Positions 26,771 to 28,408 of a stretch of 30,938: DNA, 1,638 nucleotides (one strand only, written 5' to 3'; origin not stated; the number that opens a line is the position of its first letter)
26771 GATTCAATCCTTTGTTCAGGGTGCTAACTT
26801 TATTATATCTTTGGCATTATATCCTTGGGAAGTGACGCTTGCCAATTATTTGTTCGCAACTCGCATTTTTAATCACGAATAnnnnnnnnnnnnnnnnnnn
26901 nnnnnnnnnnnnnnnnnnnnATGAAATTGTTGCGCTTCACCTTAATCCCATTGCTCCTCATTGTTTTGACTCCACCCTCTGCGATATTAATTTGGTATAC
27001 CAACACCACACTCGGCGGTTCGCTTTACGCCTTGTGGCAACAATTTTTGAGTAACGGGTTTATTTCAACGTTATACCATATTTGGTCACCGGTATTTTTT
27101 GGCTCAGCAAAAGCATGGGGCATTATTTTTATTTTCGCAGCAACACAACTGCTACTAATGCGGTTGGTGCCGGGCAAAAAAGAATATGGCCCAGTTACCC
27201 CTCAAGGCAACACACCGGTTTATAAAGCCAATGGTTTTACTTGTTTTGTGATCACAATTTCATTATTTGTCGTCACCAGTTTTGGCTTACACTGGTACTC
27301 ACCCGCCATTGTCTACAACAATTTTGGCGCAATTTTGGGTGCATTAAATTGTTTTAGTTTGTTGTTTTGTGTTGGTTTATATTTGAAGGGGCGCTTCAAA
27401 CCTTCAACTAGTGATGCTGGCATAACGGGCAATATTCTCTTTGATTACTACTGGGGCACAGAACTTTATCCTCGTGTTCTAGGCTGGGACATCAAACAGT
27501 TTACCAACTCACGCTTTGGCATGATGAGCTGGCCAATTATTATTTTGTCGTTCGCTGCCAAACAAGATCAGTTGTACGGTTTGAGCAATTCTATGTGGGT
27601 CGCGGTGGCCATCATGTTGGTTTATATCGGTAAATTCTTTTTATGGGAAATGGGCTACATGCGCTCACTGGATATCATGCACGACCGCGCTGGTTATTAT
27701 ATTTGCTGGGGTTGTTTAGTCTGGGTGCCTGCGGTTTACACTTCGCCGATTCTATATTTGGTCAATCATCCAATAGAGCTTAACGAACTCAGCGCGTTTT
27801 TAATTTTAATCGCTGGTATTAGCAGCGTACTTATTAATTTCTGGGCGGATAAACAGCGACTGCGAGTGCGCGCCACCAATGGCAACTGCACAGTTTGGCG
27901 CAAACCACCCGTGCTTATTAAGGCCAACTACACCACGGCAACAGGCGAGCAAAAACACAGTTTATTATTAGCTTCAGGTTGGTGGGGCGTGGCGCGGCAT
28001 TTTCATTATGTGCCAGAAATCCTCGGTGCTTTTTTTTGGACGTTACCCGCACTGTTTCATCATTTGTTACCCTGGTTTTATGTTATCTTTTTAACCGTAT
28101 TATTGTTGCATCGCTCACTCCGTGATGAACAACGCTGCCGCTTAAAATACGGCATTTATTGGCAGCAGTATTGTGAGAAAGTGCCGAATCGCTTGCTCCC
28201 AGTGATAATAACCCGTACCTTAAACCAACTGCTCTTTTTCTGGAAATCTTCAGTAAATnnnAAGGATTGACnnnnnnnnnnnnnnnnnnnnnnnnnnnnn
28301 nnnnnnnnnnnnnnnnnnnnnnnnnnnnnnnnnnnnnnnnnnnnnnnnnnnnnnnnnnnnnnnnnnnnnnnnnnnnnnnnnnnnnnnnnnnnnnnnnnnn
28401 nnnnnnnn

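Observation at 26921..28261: Eukaryotic-type sterol reductase (ERG4/ERG24/DHCR7 family) encoded in a bacterial chromosome next to the T6SS locus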

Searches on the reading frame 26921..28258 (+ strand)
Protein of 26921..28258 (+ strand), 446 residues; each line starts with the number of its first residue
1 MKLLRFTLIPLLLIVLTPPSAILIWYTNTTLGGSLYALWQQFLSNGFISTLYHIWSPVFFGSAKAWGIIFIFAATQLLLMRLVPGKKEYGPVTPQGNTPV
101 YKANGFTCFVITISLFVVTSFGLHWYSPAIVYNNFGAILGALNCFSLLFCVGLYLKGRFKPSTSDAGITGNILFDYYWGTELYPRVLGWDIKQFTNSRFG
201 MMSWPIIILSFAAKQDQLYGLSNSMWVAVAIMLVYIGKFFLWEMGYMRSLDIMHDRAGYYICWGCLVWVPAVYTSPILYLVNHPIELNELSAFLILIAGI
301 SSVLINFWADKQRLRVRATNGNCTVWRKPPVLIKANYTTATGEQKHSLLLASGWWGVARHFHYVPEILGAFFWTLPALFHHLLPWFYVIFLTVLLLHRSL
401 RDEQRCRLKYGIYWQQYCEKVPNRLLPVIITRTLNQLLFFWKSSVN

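Call 3: search_protein_families(library=pfam, proteins=[window:26921-28258:+], max_evalue=0.01)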
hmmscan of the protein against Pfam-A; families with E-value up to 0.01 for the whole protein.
window:26921-28258:+ (446 aa): 1 family
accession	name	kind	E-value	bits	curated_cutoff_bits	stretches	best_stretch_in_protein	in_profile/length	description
PF01222.22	ERG4_ERG24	-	1.9e-66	225.1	27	1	48-429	53-431/432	Ergosterol biosynthesis ERG4/ERG24 family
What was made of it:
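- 26921..28261 (+): Coding sequence of a 446-aa DWF5-type (delta-7) sterol reductase, the orthologue of C. burnetii CBU1158. PF01222 E 1.9e-66 (call 3).
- On ERG4/ERG24 sterol reductase family (Pfam PF01222): 225.1 bits against a cut-off of 27, E 1.9e-66, profile positions 53-431 of 432 (call 3).
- The only Pfam hit at E <= 0.01 is ERG4_ERG24 (call 3).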

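Call 7: find_homologous_proteins(query=window:26921-28258:+, max_evalue=0.00001)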
Query window:26921-28258:+ (446 aa): 2800 proteins with E <= 0.00001 among 8000 candidates; the best 120 are listed.
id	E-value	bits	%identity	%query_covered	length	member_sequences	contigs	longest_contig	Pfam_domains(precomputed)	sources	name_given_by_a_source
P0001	0.0e+0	1035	100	100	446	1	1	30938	PF01222.23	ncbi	-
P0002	2.7e-224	763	74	98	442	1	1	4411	PF01222.23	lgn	-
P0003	4.0e-221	753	72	98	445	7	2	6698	PF01222.23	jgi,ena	-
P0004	2.0e-213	728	71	97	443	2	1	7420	PF01222.23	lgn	-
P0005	1.7e-204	698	68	97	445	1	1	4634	PF01222.23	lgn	-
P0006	8.0e-204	696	68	96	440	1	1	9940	PF01222.23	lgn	-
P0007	9.1e-204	696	65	100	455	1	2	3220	PF01222.23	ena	-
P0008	1.9e-203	695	66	98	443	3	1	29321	PF01222.23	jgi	jgi:7-dehydrocholesterol reductase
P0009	3.2e-202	691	65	98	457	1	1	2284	PF01222.23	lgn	-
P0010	1.9e-201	688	65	100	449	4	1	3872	PF01222.23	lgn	-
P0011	1.9e-201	688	65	100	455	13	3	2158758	PF01222.23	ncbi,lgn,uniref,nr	ncbi:7-dehydrocholesterol reductase [Coxiella burnetii]|uniref:7-dehydrocholesterol reductase n=1 Ta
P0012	7.6e-200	683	65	94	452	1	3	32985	PF01222.23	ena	-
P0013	1.4e-198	679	65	100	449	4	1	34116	PF01222.23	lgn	-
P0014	3.9e-198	677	64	96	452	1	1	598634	PF01222.23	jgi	jgi:7-dehydrocholesterol reductase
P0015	4.2e-198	677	67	96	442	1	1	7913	PF01222.23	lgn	-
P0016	1.0e-196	673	63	96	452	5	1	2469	PF01222.23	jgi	-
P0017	9.2e-196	669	65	96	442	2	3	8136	PF01222.23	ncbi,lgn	-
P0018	9.7e-196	669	65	91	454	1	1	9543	PF01222.23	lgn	-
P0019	2.9e-195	668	64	95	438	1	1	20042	PF01222.23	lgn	-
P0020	3.2e-195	668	65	95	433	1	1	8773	PF01222.23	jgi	jgi:7-dehydrocholesterol reductase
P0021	6.4e-195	667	64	98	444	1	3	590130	PF01222.23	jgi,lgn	-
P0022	1.6e-194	665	65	94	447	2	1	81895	PF01222.23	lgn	-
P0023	3.3e-194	664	63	97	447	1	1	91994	PF01222.23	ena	-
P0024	3.6e-194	664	65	91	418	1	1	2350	PF01222.23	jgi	jgi:7-dehydrocholesterol reductase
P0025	3.7e-194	664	66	95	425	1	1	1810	PF01222.23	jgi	jgi:7-dehydrocholesterol reductase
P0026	8.5e-194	663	64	96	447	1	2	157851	PF01222.23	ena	-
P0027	2.1e-193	662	65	96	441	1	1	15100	PF01222.23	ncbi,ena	-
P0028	5.0e-193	660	63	97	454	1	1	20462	PF01222.23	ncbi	-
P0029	6.7e-193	660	65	96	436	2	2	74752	PF01222.23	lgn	-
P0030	6.9e-193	660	63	96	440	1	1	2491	PF01222.23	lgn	-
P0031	2.5e-192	658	65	94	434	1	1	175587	PF01222.23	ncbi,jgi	-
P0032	4.1e-192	657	63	96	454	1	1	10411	PF01222.23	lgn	-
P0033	8.2e-192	656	66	96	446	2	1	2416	PF01222.23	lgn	-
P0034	2.1e-191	655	64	95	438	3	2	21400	PF01222.23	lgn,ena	-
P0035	2.4e-191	655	62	100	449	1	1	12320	PF01222.23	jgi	-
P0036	3.8e-191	654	65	95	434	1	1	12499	PF01222.23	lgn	-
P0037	4.4e-191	654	63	95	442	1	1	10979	PF01222.23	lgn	-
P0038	9.3e-191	653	63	92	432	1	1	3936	PF01222.23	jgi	jgi:7-dehydrocholesterol reductase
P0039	9.4e-191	653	65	94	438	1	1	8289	PF01222.23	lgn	-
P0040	2.6e-190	651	65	96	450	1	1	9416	PF01222.23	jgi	jgi:7-dehydrocholesterol reductase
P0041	3.6e-190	651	66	96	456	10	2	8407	PF01222.23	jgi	jgi:7-dehydrocholesterol reductase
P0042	3.8e-190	651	63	94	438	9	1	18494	PF01222.23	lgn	-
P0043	8.4e-190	650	65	95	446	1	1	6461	PF01222.23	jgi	jgi:7-dehydrocholesterol reductase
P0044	9.5e-190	649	63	96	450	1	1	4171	PF01222.23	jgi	-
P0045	1.3e-189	649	63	95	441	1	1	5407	PF01222.23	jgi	-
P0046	2.0e-189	648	63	95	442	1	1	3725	PF01222.23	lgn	-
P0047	2.1e-189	648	62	92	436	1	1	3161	PF01222.23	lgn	-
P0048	2.9e-189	648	62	95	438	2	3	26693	PF01222.23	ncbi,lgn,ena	-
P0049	3.1e-189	648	64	96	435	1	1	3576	PF01222.23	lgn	-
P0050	3.2e-189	648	65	95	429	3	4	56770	PF01222.23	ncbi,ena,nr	ncbi:MAG: 7-dehydrocholesterol reductase [Gammaproteobacteria bacterium RIFCSPHIGHO2_12_FULL_38_11]|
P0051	9.1e-189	646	62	96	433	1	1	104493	PF01222.23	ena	-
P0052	1.2e-188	646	65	96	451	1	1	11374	PF01222.23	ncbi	-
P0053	1.3e-188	646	63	95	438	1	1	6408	PF01222.23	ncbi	-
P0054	1.4e-188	646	63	96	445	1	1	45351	PF01222.23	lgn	-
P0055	1.5e-188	646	66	96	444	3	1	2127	PF01222.23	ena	-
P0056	1.8e-188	645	62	92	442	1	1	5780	PF01222.23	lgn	-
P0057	2.3e-188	645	63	96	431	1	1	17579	PF01222.23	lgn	-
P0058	2.3e-188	645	65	94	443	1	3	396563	PF01222.23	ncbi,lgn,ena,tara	tara:strand:- start:90808 stop:92139 length:1332 start_codon:yes stop_codon:yes gene_type:complete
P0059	2.8e-188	645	63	95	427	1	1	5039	PF01222.23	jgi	-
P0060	3.1e-188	644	64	94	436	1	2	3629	PF01222.23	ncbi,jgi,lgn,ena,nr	ncbi:MAG: hypothetical protein KGZ37_00125 [Nitrosarchaeum sp.]|nr:hypothetical protein [Nitrosarcha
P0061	3.4e-188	644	62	95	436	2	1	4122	PF01222.23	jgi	jgi:7-dehydrocholesterol reductase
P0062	3.8e-188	644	63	95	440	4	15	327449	PF01222.23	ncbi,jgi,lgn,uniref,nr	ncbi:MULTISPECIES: 7-dehydrocholesterol reductase [Parachlamydia]|jgi:7-dehydrocholesterol reductase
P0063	4.7e-188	644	64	96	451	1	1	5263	PF01222.23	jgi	jgi:7-dehydrocholesterol reductase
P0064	6.5e-188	643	65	96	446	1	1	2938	PF01222.23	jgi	jgi:7-dehydrocholesterol reductase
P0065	7.9e-188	643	62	96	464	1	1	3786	PF01222.23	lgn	-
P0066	1.0e-187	643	64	96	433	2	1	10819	PF01222.23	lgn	-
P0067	1.1e-187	643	63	96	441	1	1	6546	PF01222.23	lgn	-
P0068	1.5e-187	642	65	96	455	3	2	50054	PF01222.23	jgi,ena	-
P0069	1.8e-187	642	64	94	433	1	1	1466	PF01222.23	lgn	-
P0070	1.8e-187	642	63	92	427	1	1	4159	PF01222.23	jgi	jgi:7-dehydrocholesterol reductase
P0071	2.6e-187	641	63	96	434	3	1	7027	PF01222.23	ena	-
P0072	2.8e-187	641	63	97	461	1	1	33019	PF01222.23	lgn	-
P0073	4.0e-187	641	62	94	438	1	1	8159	PF01222.23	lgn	-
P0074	6.8e-187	640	63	94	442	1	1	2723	PF01222.23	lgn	-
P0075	7.9e-187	640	63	96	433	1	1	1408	PF01222.23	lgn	-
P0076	1.1e-186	639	62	95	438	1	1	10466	PF01222.23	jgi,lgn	-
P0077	1.4e-186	639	64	96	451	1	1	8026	PF01222.23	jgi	jgi:7-dehydrocholesterol reductase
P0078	1.4e-186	639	64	96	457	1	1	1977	PF01222.23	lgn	-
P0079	1.6e-186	639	64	96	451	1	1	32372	PF01222.23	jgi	jgi:7-dehydrocholesterol reductase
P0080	2.3e-186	638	63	95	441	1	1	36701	PF01222.23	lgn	-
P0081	2.3e-186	638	62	95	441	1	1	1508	PF01222.23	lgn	-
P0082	3.6e-186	638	64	94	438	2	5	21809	PF01222.23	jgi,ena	-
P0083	3.9e-186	638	64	96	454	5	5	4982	PF01222.23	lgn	-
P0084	4.2e-186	637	62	96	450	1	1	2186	PF01222.23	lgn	-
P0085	4.8e-186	637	61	96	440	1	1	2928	PF01222.23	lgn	-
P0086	6.3e-186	637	63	95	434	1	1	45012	PF01222.23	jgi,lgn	-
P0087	6.6e-186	637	62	96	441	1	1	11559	PF01222.23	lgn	-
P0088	8.0e-186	637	62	95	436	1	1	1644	PF01222.23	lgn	-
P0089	9.2e-186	636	62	94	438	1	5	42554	PF01222.23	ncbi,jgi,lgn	jgi:7-dehydrocholesterol reductase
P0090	1.6e-185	636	63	96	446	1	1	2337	PF01222.23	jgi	jgi:7-dehydrocholesterol reductase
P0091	1.8e-185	635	63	95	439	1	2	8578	PF01222.23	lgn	-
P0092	2.1e-185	635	64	96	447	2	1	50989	PF01222.23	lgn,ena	-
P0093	2.6e-185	635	63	96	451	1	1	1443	PF01222.23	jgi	jgi:7-dehydrocholesterol reductase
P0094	3.3e-185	635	65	96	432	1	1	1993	PF01222.23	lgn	-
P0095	3.4e-185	634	61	92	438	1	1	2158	PF01222.23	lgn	-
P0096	4.2e-185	634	62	95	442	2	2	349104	PF01222.23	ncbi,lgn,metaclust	metaclust:status=active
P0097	4.3e-185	634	64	96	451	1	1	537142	PF01222.23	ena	-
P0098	5.6e-185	634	62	92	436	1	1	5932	PF01222.23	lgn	-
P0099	6.0e-185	634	61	95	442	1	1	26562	PF01222.23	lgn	-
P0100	6.1e-185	634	61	96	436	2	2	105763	PF01222.23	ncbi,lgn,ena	-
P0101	7.7e-185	633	63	95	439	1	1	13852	PF01222.23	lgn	-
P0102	7.9e-185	633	63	92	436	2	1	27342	PF01222.23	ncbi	-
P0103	8.3e-185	633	62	95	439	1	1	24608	PF01222.23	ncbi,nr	ncbi:MAG: 7-dehydrocholesterol reductase [Verrucomicrobiota bacterium]|nr:7-dehydrocholesterol reduc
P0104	9.2e-185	633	61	91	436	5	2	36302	PF01222.23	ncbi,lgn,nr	ncbi:MAG TPA: hypothetical protein VLE96_04315 [Chlamydiales bacterium]|nr:hypothetical protein [Chl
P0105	1.1e-184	633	62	92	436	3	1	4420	PF01222.23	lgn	-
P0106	1.1e-184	633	62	95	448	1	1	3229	PF01222.23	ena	-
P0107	1.2e-184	633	64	96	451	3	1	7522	PF01222.23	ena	-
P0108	1.3e-184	633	61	96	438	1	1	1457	PF01222.23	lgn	-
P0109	1.4e-184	632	62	96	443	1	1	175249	PF01222.23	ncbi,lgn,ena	-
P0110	1.5e-184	632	63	93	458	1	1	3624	PF01222.23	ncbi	-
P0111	1.6e-184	632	63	96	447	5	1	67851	PF01222.23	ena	-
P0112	1.7e-184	632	61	96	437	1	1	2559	PF01222.23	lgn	-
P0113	1.7e-184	632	63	96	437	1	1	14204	PF01222.23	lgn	-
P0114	1.9e-184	632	61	95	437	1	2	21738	PF01222.23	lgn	-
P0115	2.3e-184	632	60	96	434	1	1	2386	PF01222.23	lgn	-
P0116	2.4e-184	632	63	95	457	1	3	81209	PF01222.23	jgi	-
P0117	2.4e-184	632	65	96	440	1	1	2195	PF01222.23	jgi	jgi:7-dehydrocholesterol reductase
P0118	2.5e-184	632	61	96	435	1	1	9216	PF01222.23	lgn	-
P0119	2.6e-184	632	63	92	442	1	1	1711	PF01222.23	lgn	-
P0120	2.6e-184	632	63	96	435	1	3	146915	PF01222.23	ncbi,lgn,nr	ncbi:MAG: 7-dehydrocholesterol reductase [Tatlockia sp.]|nr:7-dehydrocholesterol reductase [Tatlocki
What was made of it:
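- On Delta-7 sterol reductase subfamily (DWF5/DHCR7, EC 1.3.1.21), bacterial CBU1158 group: 65% identity at 100% coverage (call 7).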

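Call 8: find_related_loci(query=window:26921-28258:+, collection=genome_contigs, flank=10000)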
Query window:26921-28258:+ (446 aa) in genome_contigs; peptide patterns used: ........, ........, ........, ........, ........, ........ (x = any residue, [..] = any of these).
48 stretches matched a pattern; 20 encode a relative of the query (tblastn E <= 1e-3); 20 distinct loci.
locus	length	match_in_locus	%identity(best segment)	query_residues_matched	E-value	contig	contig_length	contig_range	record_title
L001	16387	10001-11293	62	7-438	0e+0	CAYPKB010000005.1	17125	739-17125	MAG TPA_asm: uncultured bacterium isolate SRP141376_co1_3 genome assembly, contig: NODE_6845_length_17125_cov_3.115056,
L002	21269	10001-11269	63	5-427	0e+0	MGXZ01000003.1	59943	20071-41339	MAG: Gammaproteobacteria bacterium RIFCSPHIGHO2_12_FULL_39_24 rifcsphigho2_12_scaffold_1217, whole genome shotgun sequen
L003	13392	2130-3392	63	7-427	0e+0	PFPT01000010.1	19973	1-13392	MAG: Gammaproteobacteria bacterium CG_4_10_14_0_2_um_filter_38_22 CG_4_10_14_0.2_scaffold_1081_c, whole genome shotgun s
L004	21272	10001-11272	59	7-430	0e+0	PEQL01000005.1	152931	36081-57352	MAG: Parachlamydia sp. isolate BC.030 BC_1000056_152931, whole genome shotgun sequence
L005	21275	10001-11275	60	8-432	0e+0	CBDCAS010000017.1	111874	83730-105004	MAG: Coxiellaceae bacterium isolate 393ab743-987d-4544-b307-3c1bcb44e000 genome assembly, contig: contig_16, whole genom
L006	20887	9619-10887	62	7-429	4e-179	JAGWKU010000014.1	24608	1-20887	MAG: Verrucomicrobiota bacterium isolate REEB169 contig-150_2225, whole genome shotgun sequence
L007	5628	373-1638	62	8-429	0e+0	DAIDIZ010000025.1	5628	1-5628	MAG TPA_asm: Chlamydiae bacterium isolate clean375 k141_318245, whole genome shotgun sequence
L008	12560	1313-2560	59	20-435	1e-172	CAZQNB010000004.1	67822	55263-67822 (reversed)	MAG TPA_asm: uncultured bacterium isolate SRP286056_co3_62 genome assembly, contig: NODE_172_length_67822_cov_23.478817,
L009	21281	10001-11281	61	4-430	3e-180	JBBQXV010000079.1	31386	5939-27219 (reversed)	MAG: Polyangiales bacterium isolate Co_metawrap_2134 Cmw_2134_k141_18086707_length_31386_cov_10.0000, whole genome shotg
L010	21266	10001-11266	59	9-429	7e-170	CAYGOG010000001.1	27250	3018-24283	MAG TPA_asm: uncultured bacterium isolate ERP113451_co6_82 genome assembly, contig: NODE_468_length_27250_cov_7.940026,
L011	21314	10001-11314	56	2-438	3e-166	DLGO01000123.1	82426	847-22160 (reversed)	MAG TPA_asm: Bacteroidetes bacterium UBA7692 UBA7692_contig_9939, whole genome shotgun sequence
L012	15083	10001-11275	55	7-430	3e-165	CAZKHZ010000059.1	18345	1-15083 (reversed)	MAG TPA_asm: uncultured Chitinophagaceae bacterium isolate SRP128246_co1_483 genome assembly, contig: NODE_6465_length_1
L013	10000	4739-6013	55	7-430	9e-165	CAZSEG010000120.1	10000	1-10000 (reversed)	MAG TPA_asm: uncultured Chitinophagaceae bacterium isolate SRP344714_co2_508 genome assembly, contig: NODE_17842_length_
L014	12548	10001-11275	55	7-430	2e-164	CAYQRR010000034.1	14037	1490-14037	MAG TPA_asm: uncultured Chitinophaga sp. isolate SRP189682_co1_178 genome assembly, contig: NODE_9277_length_14037_cov_4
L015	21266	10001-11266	54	7-427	8e-160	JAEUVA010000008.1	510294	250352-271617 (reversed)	MAG: Chitinophagales bacterium isolate new MAG-369 k141_1082143, whole genome shotgun sequence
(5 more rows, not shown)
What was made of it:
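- Homologues occur in metagenome-assembled genomes labelled Polyangiales and Chitinophagales (call 8).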

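Call 9: search_solved_structures(query=window:26921-28258:+, max_evalue=0.001, show_alignments=4)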
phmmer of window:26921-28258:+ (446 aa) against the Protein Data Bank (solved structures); distinct sequences matched with E-value up to 0.001: 2.
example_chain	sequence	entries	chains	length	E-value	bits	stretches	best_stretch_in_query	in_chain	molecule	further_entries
4quv_A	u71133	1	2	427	2.5e-58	201.2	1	11-429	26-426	Delta(14)-sterol reductase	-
9l5r_c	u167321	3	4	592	1.3e-36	129.6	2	71-377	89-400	Delta(14)-sterol reductase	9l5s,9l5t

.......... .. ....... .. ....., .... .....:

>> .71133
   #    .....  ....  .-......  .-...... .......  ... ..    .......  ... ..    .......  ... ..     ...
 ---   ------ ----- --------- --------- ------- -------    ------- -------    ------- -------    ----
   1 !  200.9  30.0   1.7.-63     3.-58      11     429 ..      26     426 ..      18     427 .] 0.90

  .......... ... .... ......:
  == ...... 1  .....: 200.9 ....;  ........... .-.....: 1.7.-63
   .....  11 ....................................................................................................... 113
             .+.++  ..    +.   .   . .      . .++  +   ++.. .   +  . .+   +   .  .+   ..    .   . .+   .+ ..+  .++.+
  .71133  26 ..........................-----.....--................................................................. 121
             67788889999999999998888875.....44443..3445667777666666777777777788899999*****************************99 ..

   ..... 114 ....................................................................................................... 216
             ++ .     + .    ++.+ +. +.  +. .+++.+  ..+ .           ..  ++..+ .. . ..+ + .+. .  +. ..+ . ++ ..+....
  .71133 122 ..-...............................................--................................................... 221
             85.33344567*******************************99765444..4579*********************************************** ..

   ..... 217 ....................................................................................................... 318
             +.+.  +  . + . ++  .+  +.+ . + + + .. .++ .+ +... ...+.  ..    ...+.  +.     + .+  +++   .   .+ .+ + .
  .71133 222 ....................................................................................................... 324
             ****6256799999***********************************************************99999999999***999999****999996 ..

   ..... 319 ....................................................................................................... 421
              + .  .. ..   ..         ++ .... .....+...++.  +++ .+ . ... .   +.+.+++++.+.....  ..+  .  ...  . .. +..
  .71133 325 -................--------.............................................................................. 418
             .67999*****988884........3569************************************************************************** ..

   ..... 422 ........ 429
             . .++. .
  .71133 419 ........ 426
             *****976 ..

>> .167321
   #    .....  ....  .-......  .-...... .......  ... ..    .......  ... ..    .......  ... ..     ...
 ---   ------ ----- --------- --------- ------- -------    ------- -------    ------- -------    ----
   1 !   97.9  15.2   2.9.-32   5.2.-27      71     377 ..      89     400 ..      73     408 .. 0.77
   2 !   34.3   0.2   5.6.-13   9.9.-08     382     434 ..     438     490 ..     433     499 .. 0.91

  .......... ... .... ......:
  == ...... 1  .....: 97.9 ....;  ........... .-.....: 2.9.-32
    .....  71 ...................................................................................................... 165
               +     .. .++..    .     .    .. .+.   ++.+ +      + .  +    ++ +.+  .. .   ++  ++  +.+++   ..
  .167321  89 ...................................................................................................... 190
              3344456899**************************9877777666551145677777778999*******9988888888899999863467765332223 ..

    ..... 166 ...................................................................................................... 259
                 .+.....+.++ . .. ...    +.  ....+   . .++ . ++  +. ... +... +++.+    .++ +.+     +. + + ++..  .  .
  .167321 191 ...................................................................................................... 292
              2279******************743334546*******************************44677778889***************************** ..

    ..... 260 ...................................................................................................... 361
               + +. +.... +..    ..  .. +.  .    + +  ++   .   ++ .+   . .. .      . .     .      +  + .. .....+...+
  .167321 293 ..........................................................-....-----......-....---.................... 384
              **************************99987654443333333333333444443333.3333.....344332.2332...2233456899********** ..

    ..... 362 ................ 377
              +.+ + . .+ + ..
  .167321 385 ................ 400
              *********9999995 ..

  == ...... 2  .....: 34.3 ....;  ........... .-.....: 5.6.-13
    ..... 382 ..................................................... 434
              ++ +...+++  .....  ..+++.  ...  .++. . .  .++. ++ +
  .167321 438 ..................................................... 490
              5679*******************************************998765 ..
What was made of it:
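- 26921..28261 (+): 4QUV E 2.5e-58 (call 9).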
